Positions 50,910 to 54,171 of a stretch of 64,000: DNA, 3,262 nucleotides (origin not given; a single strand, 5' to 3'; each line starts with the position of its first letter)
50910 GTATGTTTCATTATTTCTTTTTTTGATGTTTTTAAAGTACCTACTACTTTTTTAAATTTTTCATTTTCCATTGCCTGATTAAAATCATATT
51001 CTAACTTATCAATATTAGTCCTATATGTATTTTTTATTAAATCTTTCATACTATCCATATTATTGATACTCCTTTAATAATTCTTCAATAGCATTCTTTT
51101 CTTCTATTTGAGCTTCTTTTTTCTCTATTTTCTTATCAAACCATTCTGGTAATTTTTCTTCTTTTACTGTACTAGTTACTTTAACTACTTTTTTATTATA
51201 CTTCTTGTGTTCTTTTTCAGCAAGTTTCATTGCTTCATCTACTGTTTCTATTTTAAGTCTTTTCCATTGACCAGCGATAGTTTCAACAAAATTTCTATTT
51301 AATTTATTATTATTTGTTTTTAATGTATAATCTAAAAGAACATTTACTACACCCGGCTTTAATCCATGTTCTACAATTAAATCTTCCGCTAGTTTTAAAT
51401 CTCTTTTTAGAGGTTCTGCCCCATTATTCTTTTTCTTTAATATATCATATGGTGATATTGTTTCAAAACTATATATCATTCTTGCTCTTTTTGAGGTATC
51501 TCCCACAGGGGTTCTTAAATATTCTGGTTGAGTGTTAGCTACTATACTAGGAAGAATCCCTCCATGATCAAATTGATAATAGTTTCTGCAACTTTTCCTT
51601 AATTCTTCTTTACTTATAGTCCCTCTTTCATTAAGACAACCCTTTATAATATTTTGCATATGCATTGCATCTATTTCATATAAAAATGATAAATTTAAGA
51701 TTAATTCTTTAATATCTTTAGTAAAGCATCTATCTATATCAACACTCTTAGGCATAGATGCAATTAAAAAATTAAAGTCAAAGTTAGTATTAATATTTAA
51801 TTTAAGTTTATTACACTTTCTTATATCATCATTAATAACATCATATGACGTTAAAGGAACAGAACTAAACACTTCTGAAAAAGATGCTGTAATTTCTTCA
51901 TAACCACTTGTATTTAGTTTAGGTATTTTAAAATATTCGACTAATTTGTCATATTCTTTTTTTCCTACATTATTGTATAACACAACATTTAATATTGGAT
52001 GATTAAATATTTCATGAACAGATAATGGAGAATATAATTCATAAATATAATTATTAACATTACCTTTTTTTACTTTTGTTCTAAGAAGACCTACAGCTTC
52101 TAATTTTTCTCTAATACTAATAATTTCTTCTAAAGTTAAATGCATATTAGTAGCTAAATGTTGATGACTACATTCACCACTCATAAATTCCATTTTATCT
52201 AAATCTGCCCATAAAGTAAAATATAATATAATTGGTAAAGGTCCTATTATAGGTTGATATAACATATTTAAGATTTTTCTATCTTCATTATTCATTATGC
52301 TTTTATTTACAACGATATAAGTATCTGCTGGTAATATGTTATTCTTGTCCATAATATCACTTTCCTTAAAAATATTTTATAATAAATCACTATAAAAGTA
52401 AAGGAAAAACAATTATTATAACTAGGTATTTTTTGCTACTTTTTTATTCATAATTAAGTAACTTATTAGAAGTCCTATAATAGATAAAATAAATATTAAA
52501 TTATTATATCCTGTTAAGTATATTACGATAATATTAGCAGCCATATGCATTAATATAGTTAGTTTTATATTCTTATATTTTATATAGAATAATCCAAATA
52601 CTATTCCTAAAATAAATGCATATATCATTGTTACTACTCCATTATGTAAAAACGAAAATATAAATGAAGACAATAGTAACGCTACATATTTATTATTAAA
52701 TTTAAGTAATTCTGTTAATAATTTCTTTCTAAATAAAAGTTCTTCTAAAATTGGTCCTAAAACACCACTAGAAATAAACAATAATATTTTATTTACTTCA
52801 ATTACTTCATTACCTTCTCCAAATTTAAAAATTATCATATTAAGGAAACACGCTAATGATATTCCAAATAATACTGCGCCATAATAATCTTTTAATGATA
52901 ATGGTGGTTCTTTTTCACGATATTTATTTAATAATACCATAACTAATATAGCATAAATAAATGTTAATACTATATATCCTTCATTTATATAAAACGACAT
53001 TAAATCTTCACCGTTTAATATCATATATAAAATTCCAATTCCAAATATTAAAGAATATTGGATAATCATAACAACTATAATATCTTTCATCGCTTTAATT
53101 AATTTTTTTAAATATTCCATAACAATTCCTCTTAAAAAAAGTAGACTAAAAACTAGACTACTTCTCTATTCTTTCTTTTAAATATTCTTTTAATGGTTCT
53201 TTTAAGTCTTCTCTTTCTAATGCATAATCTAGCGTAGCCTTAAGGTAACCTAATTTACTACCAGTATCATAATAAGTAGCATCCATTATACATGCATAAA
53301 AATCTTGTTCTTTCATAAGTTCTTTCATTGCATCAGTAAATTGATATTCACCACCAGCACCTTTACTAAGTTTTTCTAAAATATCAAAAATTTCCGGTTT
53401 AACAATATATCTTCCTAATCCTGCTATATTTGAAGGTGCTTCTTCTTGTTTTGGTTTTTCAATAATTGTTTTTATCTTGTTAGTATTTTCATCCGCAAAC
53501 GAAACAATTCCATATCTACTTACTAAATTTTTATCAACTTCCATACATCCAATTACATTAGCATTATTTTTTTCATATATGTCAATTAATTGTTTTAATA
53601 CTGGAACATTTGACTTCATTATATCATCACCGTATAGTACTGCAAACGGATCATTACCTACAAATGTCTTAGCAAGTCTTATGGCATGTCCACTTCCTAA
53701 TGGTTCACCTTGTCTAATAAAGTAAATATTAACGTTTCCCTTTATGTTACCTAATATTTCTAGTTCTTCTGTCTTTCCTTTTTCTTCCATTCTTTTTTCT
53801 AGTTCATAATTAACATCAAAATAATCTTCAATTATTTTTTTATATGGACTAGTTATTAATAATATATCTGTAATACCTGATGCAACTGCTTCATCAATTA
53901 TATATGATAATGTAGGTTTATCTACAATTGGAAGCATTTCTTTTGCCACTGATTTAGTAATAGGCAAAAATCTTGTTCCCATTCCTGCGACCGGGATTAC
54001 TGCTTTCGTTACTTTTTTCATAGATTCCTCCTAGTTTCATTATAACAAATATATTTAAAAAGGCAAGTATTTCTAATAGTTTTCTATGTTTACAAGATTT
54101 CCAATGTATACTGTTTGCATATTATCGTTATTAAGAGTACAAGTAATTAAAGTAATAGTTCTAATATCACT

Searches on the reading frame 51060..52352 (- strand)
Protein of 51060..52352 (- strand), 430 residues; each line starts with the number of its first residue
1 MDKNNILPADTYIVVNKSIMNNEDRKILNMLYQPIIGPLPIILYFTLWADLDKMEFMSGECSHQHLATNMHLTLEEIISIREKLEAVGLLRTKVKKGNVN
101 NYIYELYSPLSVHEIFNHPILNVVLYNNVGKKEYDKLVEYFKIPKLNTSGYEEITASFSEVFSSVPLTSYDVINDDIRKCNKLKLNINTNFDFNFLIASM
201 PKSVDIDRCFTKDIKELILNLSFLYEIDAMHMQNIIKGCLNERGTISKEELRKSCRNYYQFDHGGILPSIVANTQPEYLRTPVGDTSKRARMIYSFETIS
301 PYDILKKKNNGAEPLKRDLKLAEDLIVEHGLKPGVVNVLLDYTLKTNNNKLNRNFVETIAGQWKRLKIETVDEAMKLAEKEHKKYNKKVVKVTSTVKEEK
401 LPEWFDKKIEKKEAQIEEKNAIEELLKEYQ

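Call 69: search_protein_families(library=pfam, proteins=[window:51060-52352:-], max_evalue=1e-8)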
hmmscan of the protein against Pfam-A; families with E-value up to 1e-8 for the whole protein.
window:51060-52352:- (430 aa): 1 family
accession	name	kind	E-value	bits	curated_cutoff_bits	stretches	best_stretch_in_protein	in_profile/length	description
PF07261.16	DnaB_2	-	3e-09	36.9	22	0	316-376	14-72/74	Replication initiation and membrane attachment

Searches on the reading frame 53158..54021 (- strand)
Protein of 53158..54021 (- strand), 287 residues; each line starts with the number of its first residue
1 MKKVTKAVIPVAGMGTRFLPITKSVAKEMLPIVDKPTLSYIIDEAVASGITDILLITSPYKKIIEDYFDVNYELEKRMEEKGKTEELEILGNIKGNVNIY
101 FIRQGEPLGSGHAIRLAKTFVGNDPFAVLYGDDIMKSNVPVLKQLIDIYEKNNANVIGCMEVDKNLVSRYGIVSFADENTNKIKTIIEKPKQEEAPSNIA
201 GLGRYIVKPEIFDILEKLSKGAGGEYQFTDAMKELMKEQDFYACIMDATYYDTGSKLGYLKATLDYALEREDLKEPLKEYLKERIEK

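Call 69: search_protein_families(library=pfam, proteins=[window:53158-54021:-], max_evalue=1e-8)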
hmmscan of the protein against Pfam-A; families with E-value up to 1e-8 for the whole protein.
window:53158-54021:- (287 aa): 1 family
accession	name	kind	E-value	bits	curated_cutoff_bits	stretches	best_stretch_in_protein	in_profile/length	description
PF00483.29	NTP_transferase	-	5e-38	131.5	21.2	1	6-266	1-242/245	Nucleotidyl transferase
